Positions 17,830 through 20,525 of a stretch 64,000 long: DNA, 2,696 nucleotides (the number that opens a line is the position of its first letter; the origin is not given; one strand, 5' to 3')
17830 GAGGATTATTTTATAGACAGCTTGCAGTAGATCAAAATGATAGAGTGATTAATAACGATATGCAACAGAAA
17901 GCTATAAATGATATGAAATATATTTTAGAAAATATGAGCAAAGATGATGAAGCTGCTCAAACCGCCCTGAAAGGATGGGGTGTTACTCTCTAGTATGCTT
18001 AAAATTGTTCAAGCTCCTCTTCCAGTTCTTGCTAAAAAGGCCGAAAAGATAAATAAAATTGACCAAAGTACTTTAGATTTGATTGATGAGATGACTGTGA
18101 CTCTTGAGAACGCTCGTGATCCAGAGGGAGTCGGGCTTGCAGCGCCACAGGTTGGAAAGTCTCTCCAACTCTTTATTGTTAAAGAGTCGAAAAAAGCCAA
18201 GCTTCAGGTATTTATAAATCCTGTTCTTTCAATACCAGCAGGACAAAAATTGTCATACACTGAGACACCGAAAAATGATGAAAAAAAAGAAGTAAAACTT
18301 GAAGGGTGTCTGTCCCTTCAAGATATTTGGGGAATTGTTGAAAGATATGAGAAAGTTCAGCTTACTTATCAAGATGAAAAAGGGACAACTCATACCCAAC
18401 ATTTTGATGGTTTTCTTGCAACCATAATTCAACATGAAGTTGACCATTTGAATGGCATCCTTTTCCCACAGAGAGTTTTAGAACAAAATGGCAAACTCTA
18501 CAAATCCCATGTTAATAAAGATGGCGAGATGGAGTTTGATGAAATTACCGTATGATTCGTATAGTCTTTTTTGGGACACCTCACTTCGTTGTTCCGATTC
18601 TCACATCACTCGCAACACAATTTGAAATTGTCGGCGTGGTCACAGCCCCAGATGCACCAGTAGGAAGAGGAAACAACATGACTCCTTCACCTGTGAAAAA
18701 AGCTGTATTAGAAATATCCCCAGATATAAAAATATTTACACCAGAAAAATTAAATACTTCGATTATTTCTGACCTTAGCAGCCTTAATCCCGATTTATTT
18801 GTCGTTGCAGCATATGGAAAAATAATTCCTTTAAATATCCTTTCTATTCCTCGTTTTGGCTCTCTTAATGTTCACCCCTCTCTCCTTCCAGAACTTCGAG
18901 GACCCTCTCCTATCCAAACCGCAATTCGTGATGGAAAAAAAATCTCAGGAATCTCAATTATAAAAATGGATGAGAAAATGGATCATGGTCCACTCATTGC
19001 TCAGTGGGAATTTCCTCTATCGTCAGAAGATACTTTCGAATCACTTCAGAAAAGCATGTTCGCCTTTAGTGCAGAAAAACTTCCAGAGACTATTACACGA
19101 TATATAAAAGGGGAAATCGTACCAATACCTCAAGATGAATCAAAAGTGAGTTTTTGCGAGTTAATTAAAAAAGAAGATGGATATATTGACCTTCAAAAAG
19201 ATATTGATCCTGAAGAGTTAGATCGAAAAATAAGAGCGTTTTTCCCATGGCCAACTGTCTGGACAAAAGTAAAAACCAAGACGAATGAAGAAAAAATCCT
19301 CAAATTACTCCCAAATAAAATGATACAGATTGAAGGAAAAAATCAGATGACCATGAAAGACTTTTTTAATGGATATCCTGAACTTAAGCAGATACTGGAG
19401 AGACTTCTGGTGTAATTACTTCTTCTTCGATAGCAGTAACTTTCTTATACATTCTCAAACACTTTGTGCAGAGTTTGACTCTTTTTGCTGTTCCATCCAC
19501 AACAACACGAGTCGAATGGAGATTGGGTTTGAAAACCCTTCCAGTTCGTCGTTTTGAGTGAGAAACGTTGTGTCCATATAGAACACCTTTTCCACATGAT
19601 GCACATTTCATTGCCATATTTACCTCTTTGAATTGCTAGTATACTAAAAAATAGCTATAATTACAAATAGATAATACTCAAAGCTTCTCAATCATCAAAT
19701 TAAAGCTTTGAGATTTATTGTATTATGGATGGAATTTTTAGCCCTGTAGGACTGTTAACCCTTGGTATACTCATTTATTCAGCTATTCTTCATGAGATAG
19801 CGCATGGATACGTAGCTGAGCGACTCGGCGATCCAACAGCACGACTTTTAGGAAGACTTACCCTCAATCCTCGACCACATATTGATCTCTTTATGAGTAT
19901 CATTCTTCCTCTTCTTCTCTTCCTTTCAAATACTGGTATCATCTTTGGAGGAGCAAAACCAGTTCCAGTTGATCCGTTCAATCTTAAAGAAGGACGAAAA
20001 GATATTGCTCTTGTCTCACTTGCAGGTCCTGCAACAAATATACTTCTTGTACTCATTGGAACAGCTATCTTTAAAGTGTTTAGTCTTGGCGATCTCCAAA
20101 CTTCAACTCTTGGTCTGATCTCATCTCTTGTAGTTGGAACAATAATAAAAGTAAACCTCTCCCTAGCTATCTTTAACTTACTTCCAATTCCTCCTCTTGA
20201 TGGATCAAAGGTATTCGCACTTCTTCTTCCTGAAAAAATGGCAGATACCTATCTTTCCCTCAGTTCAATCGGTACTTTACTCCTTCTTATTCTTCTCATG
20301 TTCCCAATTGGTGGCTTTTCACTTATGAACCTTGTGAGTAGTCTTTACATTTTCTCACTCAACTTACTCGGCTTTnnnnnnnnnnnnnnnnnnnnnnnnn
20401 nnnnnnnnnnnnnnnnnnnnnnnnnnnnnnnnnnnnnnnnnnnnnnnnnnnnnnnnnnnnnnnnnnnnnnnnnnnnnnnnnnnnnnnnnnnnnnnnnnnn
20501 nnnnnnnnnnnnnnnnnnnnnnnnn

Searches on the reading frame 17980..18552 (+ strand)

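Call 35: search_protein_families(library=pfam, proteins=[window:17980-18552:+], max_evalue=0.01)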
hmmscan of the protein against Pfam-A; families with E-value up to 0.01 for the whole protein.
window:17980-18552:+ (191 aa): 1 family
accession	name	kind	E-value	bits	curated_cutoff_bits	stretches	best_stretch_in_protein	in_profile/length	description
PF01327.26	Pep_deformylase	-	2e-43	148.1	22.8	1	6-167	1-151/156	Polypeptide deformylase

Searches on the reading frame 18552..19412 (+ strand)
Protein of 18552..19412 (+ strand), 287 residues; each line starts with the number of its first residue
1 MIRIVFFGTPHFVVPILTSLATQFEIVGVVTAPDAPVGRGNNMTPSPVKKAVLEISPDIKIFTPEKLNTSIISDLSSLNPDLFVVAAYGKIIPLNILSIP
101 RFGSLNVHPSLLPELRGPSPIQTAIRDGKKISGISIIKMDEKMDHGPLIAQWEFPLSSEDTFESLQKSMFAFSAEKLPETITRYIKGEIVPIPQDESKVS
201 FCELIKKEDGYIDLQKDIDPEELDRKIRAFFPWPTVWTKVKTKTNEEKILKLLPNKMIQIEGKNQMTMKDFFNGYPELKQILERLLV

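Call 35: search_protein_families(library=pfam, proteins=[window:18552-19412:+], max_evalue=0.01)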
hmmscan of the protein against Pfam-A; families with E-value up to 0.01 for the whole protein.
window:18552-19412:+ (287 aa): 2 families
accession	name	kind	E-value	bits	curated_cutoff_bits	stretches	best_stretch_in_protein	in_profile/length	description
PF00551.24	Formyl_trans_N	-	8.2e-37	127.1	26.1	1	3-180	2-180/181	Formyl transferase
PF02911.23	Formyl_trans_C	-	7.6e-09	36.1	21.1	1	205-252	2-45/100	Formyl transferase, C-terminal domain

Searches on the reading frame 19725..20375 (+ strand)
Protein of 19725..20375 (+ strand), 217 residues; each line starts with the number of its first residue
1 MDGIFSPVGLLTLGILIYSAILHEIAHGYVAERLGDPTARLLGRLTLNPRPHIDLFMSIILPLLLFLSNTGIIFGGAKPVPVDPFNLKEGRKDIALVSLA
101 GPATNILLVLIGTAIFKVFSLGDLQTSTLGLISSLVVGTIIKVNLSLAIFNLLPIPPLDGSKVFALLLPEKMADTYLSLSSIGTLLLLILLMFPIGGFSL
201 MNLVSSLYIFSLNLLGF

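Call 11: find_related_loci(query=window:19725-20375:+, collection=genome_contigs, flank=3000)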
Query window:19725-20375:+ (217 aa) in genome_contigs; peptide patterns used: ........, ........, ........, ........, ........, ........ (x = any residue, [..] = any of these).
545 stretches matched a pattern; 362 encode a relative of the query (tblastn E <= 1e-3); the best 80 are kept; 80 distinct loci.
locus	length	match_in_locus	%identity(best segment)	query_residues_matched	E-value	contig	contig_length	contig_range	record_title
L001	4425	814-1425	84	1-204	1e-101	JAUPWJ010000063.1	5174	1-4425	MAG: Patescibacteria group bacterium isolate erpe_2018_sw_45hr_WHONDRS-SW48-000100_B_bin.30 scaffold_1208822, whole geno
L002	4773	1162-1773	84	1-204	1e-101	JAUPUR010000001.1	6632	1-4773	MAG: Patescibacteria group bacterium isolate erpe_2018_sw_18hr_WHONDRS-SW48-000091_B_bin.71 scaffold_9002, whole genome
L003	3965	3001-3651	70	1-216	6e-93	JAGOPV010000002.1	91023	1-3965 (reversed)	MAG: Candidatus Levyibacteriota bacterium isolate Gw_Eff_bin_218 Gw_Eff_312_length_91023_cov_9.896299, whole genome shot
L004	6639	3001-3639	76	1-216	2e-92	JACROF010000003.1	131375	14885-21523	MAG: Candidatus Levyibacteriota bacterium isolate NC_groundwater_1954_Pr3_S-0.2um_39_3 scaffold_173066, whole genome sho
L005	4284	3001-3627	71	1-211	5e-92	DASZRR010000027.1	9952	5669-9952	MAG TPA_asm: Patescibacteria group bacterium isolate SMAG_U6029 k141_190402, whole genome shotgun sequence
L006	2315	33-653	65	9-216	5e-80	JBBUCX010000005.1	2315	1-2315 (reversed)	MAG: Patescibacteria group bacterium isolate H51-bin115_1 H51_bin115_1_000000000005, whole genome shotgun sequence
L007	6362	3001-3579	64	18-215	5e-77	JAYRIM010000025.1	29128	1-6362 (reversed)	MAG: Candidatus Levyibacteriota bacterium isolate SZ_szas25bin.53 k141_1308695, whole genome shotgun sequence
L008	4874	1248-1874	61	10-217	2e-76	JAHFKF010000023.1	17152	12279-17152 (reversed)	MAG: Candidatus Levyibacteriota bacterium isolate nzgw403 NODE_2102_length_17153_cov_3.568636, whole genome shotgun sequ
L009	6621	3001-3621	63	9-216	1e-76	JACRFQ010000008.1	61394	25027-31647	MAG: Candidatus Levyibacteriota bacterium isolate NC_groundwater_1729_Pr3_B-0.1um_34_132 SR-2_scaffold_141_235052, whole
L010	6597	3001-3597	66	15-216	3e-76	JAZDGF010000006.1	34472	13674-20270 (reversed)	MAG: Candidatus Levyibacteriota bacterium isolate MEGAHIT-group-0.239 k141_3496111, whole genome shotgun sequence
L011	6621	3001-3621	63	9-216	4e-76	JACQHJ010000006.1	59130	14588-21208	MAG: Candidatus Levyibacteriota bacterium isolate NC_groundwater_1096_Ag_S2p5_37_166 S_2p5_S6_coassembly_k141_2969635, w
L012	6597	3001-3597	62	9-216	4e-76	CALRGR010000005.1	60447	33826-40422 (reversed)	MAG: Candidatus Levybacteria bacterium GW2011_GWA1_37_16 isolate Baikal-1250m-152 genome assembly, contig: Baikal-1250m-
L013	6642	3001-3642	64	1-216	2e-75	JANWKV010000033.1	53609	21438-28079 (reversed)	MAG: Candidatus Microgenomates bacterium isolate CRAIB_MAG102 c_000000033313, whole genome shotgun sequence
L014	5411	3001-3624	64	9-216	2e-75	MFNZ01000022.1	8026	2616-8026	MAG: Candidatus Levybacteria bacterium RIFCSPHIGHO2_02_FULL_37_13 rifcsphigho2_02_scaffold_20902, whole genome shotgun s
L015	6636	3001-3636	62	1-216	3e-75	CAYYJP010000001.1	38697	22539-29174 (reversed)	MAG TPA_asm: uncultured Gammaproteobacteria bacterium isolate SRP050083_co7_164 genome assembly, contig: NODE_753_length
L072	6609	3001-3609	47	10-209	3e-51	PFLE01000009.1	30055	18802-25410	MAG: Candidatus Shapirobacteria bacterium CG_4_10_14_0_8_um_filter_39_15 CG_4_10_14_0.8_um_filter_scaffold_623_c, whole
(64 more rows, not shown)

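Call 35: search_protein_families(library=pfam, proteins=[window:19725-20375:+], max_evalue=0.01)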
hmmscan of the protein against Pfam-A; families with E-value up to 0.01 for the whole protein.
window:19725-20375:+ (217 aa): 1 family
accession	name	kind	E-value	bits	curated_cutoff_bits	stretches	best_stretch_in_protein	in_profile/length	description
PF02163.28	Peptidase_M50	-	1.7e-13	50.9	27.2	2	125-171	153-200/221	Peptidase family M50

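Call 60: find_homologous_proteins(query=window:19725-20375:+, max_evalue=1e-10)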
Query window:19725-20375:+ (217 aa): 7925 proteins with E <= 1e-10 among 8000 candidates; the best 120 are listed.
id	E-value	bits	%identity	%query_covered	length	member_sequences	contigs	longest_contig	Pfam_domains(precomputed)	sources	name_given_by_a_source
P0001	1.5e-125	435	100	100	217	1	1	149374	PF02163.29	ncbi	-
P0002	9.1e-123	426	98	100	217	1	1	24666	PF02163.29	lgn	-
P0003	4.6e-110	384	85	100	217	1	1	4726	PF02163.29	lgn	-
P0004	3.8e-107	375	84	94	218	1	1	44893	PF02163.29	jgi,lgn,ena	-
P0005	1.2e-106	373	84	94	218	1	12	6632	PF02163.29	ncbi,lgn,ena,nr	ncbi:MAG: hypothetical protein QG583_679 [Patescibacteria group bacterium]|nr:hypothetical protein [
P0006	1.5e-106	373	83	94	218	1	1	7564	PF02163.29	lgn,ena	-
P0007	1.5e-106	373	84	94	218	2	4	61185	PF02163.29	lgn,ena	-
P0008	1.6e-95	337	77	100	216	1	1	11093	PF02163.29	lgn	-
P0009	4.9e-95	335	76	100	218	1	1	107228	PF02163.29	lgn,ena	-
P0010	5.8e-94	332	76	100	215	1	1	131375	PF02163.29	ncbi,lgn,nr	ncbi:MAG: site-2 protease family protein [Candidatus Levybacteria bacterium]|nr:site-2 protease fami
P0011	1.8e-93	330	78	100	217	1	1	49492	PF02163.29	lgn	-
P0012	9.0e-93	328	75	100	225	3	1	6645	PF02163.29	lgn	-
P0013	4.6e-92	326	75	100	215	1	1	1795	PF02163.29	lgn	-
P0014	2.4e-91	323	74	100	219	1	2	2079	PF02163.29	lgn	-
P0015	8.4e-91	321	75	100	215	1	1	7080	PF02163.29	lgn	-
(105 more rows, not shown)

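Call 65: find_homologous_proteins(query=L072:3001-3609:+, max_evalue=1e-10)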
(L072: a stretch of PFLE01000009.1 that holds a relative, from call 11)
Query L072:3001-3609:+ (203 aa): 7998 proteins with E <= 1e-10 among 8000 candidates; the best 120 are listed.
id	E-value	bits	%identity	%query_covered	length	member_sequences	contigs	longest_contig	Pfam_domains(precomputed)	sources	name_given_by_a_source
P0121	5.0e-119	413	100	100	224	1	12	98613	PF02163.29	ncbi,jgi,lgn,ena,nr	ncbi:site-2 protease family protein [Candidatus Shapirobacteria bacterium CG_4_10_14_0_8_um_filter_3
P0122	5.3e-110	384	91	100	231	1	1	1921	PF02163.29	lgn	-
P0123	4.0e-88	312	72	100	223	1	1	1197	PF02163.29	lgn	-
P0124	9.3e-83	295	71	94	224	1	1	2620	PF02163.29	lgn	-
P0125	2.3e-80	287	68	97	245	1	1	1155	PF02163.29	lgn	-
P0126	1.0e-77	278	67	100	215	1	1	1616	PF02163.29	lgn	-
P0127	1.1e-64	236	58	100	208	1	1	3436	PF02163.29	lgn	-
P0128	2.3e-63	232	58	84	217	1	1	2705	PF02163.29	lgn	-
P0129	4.2e-63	231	57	100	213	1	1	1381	PF02163.29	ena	-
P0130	3.3e-61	224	54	100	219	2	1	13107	PF02163.29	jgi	jgi:Zn-dependent protease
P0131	5.1e-61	224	56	99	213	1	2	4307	PF02163.29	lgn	-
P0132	6.8e-61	223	57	99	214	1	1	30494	PF02163.29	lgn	-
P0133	1.0e-60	223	59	84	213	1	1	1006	PF02163.29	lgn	-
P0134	2.1e-60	222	57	84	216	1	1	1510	PF02163.29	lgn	-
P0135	4.5e-60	221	56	95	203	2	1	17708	PF02163.29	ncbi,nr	ncbi:MAG: site-2 protease family protein [bacterium]|nr:site-2 protease family protein [bacterium]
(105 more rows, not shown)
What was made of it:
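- Tried and rejected: These returned mostly close relatives or short contigs (calls 60, 65).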
